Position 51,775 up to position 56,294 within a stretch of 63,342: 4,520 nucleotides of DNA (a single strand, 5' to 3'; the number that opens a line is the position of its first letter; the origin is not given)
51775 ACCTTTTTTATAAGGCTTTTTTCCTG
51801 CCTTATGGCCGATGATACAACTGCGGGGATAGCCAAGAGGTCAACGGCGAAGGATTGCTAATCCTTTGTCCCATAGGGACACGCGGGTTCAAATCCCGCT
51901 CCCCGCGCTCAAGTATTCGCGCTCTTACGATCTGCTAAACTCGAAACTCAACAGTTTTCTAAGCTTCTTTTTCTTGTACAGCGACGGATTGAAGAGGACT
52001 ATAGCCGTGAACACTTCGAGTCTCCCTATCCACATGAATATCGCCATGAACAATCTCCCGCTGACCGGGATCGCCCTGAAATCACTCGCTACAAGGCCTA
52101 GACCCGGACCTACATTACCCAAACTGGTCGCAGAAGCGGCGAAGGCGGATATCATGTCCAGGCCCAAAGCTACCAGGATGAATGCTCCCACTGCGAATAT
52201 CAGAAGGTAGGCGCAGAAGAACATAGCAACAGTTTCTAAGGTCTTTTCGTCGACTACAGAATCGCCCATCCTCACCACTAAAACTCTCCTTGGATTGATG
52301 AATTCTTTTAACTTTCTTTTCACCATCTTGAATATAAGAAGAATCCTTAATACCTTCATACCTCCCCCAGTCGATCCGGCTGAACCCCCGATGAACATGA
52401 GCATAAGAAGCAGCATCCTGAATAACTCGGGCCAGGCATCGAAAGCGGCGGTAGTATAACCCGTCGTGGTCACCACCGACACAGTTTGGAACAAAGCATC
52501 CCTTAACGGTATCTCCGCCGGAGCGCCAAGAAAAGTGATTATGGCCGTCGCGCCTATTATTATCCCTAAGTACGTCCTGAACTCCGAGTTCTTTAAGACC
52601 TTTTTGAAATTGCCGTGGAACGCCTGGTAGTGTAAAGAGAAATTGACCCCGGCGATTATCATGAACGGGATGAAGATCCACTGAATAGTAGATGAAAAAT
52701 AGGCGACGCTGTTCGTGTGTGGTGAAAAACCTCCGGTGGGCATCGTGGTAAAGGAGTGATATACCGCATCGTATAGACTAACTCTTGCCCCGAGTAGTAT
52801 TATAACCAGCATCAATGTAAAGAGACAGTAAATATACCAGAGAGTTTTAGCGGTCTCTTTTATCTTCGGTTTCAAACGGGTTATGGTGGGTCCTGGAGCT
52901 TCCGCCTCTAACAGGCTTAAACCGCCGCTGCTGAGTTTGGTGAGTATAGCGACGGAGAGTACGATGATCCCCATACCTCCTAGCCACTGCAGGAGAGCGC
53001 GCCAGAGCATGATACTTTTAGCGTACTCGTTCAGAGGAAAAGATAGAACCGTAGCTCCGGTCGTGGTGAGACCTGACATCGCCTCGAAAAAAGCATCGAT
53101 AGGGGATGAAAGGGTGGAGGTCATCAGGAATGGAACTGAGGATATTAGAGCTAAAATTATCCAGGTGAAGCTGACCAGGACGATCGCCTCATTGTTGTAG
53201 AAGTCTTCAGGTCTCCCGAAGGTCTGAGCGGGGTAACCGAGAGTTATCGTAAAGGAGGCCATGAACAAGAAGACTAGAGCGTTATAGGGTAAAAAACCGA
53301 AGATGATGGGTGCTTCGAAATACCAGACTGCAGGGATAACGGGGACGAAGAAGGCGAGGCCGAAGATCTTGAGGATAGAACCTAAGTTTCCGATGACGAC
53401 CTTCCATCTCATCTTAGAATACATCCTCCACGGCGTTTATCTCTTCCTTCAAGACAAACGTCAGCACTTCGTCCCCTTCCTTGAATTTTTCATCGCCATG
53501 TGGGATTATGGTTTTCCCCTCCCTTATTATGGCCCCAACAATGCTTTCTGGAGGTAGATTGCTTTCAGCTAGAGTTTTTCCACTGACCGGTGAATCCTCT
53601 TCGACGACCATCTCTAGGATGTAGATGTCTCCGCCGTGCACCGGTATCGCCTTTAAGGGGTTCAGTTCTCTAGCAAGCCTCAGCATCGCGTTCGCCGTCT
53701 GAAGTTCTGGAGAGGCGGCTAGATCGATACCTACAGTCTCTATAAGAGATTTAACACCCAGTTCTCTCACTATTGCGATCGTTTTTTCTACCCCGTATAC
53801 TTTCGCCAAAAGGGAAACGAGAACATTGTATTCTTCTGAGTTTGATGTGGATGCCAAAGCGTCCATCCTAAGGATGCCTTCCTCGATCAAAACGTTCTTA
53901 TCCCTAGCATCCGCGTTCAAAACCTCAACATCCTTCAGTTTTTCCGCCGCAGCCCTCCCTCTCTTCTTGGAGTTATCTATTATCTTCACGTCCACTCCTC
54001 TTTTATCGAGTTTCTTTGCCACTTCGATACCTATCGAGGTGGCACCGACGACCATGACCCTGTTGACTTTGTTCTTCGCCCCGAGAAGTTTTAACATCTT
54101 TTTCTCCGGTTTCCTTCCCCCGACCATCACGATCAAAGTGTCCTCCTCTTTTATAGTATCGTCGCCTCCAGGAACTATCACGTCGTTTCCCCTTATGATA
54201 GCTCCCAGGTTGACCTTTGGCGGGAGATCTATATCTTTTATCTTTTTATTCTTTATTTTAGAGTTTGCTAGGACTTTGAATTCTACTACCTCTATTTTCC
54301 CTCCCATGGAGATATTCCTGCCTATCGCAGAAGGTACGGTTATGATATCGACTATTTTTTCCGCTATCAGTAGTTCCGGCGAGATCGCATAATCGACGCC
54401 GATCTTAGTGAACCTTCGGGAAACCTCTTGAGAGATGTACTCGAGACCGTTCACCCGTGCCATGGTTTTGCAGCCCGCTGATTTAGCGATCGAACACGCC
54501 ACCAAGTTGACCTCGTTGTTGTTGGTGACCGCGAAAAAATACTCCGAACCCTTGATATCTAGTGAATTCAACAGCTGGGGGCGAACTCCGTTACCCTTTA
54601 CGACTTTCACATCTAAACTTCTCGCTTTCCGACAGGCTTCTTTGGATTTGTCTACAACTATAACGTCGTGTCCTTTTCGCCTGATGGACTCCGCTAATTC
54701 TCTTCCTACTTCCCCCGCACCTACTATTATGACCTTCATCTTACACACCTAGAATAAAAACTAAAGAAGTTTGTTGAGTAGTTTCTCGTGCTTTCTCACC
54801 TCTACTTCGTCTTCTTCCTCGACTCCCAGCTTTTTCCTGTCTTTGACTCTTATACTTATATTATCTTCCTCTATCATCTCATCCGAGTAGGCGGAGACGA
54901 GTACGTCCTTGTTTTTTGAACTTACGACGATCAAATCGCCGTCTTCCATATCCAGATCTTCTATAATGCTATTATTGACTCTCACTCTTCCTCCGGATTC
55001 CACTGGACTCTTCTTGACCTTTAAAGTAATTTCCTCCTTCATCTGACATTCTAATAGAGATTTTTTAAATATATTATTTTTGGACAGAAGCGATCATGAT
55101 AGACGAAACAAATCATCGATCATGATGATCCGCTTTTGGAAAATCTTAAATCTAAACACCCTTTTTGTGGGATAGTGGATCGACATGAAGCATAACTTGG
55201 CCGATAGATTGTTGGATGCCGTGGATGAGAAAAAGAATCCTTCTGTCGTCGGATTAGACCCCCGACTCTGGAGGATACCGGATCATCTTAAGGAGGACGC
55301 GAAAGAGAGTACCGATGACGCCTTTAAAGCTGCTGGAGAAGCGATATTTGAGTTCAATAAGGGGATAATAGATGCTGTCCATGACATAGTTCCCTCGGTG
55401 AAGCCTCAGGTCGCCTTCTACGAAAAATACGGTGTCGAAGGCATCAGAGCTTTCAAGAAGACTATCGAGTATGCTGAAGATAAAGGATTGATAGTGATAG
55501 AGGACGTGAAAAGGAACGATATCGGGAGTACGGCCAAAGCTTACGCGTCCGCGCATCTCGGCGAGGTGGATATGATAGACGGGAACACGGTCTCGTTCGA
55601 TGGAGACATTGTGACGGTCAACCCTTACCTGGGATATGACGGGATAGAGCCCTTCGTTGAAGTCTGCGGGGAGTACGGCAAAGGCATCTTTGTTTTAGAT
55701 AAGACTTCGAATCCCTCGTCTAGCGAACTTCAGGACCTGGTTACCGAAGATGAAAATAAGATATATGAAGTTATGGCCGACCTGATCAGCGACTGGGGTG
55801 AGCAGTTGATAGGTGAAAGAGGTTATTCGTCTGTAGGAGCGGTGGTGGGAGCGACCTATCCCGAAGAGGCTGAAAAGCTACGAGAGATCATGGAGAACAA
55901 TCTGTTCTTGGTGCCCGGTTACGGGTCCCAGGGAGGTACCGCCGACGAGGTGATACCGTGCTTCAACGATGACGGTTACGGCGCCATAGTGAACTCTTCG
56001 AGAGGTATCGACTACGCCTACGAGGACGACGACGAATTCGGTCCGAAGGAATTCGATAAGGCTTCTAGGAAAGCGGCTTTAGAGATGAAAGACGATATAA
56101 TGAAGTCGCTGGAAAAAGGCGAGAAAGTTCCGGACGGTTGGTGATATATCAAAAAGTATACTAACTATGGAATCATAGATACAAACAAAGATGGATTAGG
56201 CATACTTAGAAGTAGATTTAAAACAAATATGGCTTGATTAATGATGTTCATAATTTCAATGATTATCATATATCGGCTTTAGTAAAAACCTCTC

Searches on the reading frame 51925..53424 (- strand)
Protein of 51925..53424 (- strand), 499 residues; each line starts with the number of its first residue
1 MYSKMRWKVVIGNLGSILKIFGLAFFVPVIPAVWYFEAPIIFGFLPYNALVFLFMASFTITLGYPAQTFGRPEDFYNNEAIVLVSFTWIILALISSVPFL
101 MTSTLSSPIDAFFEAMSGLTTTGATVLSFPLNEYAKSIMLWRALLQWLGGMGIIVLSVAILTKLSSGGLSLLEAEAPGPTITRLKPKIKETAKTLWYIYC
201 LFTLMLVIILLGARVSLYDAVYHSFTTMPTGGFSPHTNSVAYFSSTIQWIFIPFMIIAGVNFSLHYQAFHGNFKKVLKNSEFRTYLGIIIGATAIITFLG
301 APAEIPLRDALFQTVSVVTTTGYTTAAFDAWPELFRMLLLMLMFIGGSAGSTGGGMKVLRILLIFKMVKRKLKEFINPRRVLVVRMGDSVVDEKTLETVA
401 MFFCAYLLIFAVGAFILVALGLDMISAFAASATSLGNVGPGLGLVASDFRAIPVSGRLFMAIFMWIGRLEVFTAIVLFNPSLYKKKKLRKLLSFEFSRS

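Call 18: search_protein_families(library=pfam, proteins=[window:51925-53424:-], max_evalue=0.00001)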
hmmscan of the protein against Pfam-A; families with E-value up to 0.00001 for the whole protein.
window:51925-53424:- (499 aa): 1 family
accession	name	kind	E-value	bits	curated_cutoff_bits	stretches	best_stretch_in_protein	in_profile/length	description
PF02386.22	TrkH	-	2.1e-64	218.3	27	2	74-286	29-259/502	Cation transport protein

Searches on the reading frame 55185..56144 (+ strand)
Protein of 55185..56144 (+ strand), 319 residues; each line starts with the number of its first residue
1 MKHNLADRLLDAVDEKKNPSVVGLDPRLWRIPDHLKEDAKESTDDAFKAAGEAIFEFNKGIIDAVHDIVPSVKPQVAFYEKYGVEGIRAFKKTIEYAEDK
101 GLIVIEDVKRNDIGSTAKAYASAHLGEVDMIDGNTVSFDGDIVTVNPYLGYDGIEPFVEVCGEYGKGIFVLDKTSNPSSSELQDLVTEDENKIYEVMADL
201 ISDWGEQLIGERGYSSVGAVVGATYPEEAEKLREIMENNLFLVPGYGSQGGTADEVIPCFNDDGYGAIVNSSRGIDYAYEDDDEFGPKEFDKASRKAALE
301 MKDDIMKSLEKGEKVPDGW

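Call 18: search_protein_families(library=pfam, proteins=[window:55185-56144:+], max_evalue=0.00001)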
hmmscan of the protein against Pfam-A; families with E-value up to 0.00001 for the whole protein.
window:55185-56144:+ (319 aa): 1 family
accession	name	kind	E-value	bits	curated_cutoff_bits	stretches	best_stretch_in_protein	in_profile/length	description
PF00215.30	OMPdecase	-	7.4e-27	95.1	27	1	61-278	18-211/221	Orotidine 5'-phosphate decarboxylase / HUMPS family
